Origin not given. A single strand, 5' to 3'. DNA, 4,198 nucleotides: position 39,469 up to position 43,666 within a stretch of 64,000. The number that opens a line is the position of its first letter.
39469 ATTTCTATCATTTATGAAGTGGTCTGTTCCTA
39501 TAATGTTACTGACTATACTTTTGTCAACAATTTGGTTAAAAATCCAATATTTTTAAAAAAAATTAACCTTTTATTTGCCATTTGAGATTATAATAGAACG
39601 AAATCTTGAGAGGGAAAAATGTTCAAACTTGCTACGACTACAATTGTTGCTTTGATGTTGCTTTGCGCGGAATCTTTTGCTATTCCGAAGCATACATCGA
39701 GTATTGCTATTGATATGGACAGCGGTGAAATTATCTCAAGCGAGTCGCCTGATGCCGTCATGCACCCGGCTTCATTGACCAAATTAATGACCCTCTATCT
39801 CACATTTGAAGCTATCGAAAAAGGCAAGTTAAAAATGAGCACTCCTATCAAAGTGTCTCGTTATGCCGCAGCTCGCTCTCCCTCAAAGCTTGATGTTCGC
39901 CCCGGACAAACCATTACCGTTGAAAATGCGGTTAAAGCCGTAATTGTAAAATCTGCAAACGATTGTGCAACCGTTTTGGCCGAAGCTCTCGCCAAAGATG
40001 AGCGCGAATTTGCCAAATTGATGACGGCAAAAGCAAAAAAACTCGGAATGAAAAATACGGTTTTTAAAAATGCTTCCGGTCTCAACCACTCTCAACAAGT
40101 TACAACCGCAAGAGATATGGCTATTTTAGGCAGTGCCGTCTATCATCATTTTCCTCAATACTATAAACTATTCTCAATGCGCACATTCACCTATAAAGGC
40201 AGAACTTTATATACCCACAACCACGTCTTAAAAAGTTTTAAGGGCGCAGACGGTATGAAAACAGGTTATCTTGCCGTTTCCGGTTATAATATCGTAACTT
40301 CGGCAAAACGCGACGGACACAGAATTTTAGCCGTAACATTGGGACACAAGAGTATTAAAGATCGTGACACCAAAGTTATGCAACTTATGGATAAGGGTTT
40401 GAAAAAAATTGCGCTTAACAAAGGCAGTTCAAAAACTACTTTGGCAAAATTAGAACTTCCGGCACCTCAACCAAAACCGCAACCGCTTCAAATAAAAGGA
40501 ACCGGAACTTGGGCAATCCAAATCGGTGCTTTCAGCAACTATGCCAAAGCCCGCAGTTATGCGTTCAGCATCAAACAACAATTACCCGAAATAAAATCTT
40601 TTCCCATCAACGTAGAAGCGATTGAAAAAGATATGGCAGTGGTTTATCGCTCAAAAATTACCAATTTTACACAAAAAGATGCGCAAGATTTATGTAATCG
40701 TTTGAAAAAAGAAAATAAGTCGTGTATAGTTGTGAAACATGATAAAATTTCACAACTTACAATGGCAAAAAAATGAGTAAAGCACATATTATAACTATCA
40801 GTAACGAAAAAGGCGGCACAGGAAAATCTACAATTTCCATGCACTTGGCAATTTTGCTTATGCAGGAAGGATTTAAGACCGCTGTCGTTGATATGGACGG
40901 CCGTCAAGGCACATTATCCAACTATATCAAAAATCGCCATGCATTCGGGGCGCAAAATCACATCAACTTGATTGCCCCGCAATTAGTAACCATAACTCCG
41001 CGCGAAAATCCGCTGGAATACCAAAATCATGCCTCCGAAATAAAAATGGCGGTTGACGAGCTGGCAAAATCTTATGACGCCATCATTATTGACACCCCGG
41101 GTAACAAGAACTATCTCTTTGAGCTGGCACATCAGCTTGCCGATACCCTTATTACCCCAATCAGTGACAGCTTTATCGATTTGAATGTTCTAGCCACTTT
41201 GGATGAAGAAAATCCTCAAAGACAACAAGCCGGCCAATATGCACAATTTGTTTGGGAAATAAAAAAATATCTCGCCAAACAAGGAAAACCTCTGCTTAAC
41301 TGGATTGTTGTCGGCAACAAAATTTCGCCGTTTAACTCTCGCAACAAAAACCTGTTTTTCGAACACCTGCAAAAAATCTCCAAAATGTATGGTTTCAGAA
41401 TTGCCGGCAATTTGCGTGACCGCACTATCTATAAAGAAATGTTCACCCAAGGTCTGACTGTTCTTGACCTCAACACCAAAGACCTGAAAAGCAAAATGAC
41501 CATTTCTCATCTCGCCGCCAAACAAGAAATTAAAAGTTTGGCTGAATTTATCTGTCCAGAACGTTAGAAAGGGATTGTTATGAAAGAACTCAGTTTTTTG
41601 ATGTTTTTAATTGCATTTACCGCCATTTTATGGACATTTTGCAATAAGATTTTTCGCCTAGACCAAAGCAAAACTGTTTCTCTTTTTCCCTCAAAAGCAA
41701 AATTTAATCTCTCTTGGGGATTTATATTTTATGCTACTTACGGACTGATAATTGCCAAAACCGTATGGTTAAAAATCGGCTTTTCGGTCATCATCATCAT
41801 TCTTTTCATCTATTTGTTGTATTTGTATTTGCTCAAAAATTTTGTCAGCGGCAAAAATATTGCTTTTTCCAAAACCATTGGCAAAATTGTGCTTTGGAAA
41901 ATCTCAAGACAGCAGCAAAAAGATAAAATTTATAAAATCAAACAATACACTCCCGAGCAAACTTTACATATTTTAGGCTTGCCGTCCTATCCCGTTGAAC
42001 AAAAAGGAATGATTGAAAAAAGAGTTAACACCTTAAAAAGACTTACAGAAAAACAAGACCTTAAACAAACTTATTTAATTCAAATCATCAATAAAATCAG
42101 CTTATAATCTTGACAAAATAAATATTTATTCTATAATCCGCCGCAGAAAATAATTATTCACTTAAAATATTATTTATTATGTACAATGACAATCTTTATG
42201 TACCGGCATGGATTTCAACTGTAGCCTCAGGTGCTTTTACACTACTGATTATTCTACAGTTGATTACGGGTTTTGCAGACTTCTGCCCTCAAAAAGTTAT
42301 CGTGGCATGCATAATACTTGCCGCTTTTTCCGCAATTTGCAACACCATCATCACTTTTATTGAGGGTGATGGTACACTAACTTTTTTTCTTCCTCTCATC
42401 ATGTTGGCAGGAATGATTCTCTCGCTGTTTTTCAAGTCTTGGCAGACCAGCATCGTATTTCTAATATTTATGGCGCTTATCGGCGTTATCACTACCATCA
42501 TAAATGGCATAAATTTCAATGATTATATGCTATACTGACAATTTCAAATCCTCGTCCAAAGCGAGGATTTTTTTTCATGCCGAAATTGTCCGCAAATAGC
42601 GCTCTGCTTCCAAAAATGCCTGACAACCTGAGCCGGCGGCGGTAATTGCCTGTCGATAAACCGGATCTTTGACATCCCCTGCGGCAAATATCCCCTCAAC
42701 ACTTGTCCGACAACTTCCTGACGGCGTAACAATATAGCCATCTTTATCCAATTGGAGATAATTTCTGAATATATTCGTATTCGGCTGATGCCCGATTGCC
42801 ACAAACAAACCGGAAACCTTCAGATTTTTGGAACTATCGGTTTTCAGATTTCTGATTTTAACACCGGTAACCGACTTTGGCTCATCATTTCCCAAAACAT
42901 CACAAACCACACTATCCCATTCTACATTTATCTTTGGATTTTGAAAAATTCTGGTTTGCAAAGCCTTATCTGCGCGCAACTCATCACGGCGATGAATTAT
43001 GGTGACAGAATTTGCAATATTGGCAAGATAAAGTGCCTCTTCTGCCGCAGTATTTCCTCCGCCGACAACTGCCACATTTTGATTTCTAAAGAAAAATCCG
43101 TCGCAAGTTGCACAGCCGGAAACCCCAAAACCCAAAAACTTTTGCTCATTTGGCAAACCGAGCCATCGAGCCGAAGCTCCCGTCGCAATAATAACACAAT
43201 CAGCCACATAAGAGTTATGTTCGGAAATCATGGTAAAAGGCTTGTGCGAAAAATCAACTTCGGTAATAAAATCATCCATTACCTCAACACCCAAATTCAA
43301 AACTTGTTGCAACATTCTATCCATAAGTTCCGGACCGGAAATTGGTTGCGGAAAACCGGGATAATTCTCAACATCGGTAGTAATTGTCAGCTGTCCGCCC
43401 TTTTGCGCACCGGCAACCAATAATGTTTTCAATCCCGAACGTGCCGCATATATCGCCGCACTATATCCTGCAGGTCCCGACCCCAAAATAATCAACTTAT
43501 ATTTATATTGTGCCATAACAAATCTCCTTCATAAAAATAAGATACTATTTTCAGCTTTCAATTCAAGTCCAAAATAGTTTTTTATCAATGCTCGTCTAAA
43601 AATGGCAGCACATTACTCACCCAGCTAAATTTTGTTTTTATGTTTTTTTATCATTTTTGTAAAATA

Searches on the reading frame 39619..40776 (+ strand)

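Call 43: search_protein_families(library=pfam, proteins=[window:39619-40776:+], max_evalue=0.00001)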
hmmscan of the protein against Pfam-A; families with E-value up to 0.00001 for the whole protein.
window:39619-40776:+ (385 aa): 3 families
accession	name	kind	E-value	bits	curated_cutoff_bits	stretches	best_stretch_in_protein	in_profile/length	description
PF00768.25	Peptidase_S11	-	2.1e-58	198.1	27.6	1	26-244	13-238/239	D-alanyl-D-alanine carboxypeptidase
PF13354.11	Beta-lactamase2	-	1.8e-13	50.8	22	1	31-175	5-147/214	Beta-lactamase enzyme family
PF05036.18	SPOR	-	1.2e-08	35.6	21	1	295-373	2-76/76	SPOR domain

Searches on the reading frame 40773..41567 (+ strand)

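Call 43: search_protein_families(library=pfam, proteins=[window:40773-41567:+], max_evalue=0.00001)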
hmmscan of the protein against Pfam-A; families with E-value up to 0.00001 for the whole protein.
window:40773-41567:+ (264 aa): 4 families
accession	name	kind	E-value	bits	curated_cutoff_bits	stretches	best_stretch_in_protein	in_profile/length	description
PF09140.17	MipZ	-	7.9e-77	258.5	20.7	1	5-258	1-256/262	ATPase MipZ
PF13614.12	AAA_31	-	2.2e-16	60.7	27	1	5-49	2-46/177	AAA domain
PF01656.29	CbiA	-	1.5e-12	48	25.4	1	7-225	1-120/125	CobQ/CobB/MinD/ParA nucleotide binding domain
PF10609.15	ParA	-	1.9e-08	34.5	27.1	1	4-42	3-41/246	NUBPL iron-transfer P-loop NTPase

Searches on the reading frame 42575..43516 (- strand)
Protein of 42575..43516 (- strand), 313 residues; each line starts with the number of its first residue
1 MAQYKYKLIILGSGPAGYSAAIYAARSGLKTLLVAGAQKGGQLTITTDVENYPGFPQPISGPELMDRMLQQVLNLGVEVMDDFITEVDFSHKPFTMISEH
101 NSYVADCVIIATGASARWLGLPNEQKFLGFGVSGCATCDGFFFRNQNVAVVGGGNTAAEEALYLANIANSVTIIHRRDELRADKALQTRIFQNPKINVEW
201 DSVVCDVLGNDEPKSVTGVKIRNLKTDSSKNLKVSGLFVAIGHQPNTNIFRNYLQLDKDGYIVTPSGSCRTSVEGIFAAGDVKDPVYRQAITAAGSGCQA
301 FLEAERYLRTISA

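Call 43: search_protein_families(library=pfam, proteins=[window:42575-43516:-], max_evalue=0.00001)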
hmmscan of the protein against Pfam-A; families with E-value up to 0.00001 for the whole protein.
window:42575-43516:- (313 aa): 6 families
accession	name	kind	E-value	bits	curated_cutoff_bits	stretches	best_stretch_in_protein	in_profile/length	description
PF07992.20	Pyr_redox_2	-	1.2e-52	179.6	26.1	1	6-297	1-291/291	Pyridine nucleotide-disulphide oxidoreductase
PF13738.12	Pyr_redox_3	-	4.9e-22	79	30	1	84-280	104-305/305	Pyridine nucleotide-disulphide oxidoreductase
PF00070.33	Pyr_redox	-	9.2e-16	58.6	22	1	147-221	1-79/82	Pyridine nucleotide-disulphide oxidoreductase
PF01134.28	GIDA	-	2.6e-08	33.8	22.1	0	8-38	2-30/391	Glucose inhibited division protein A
PF12831.13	FAD_oxidored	-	1.3e-07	31.8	27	1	8-45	2-40/416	FAD dependent oxidoreductase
PF01266.30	DAO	-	3.9e-07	30.4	27.9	0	8-37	2-31/353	FAD dependent oxidoreductase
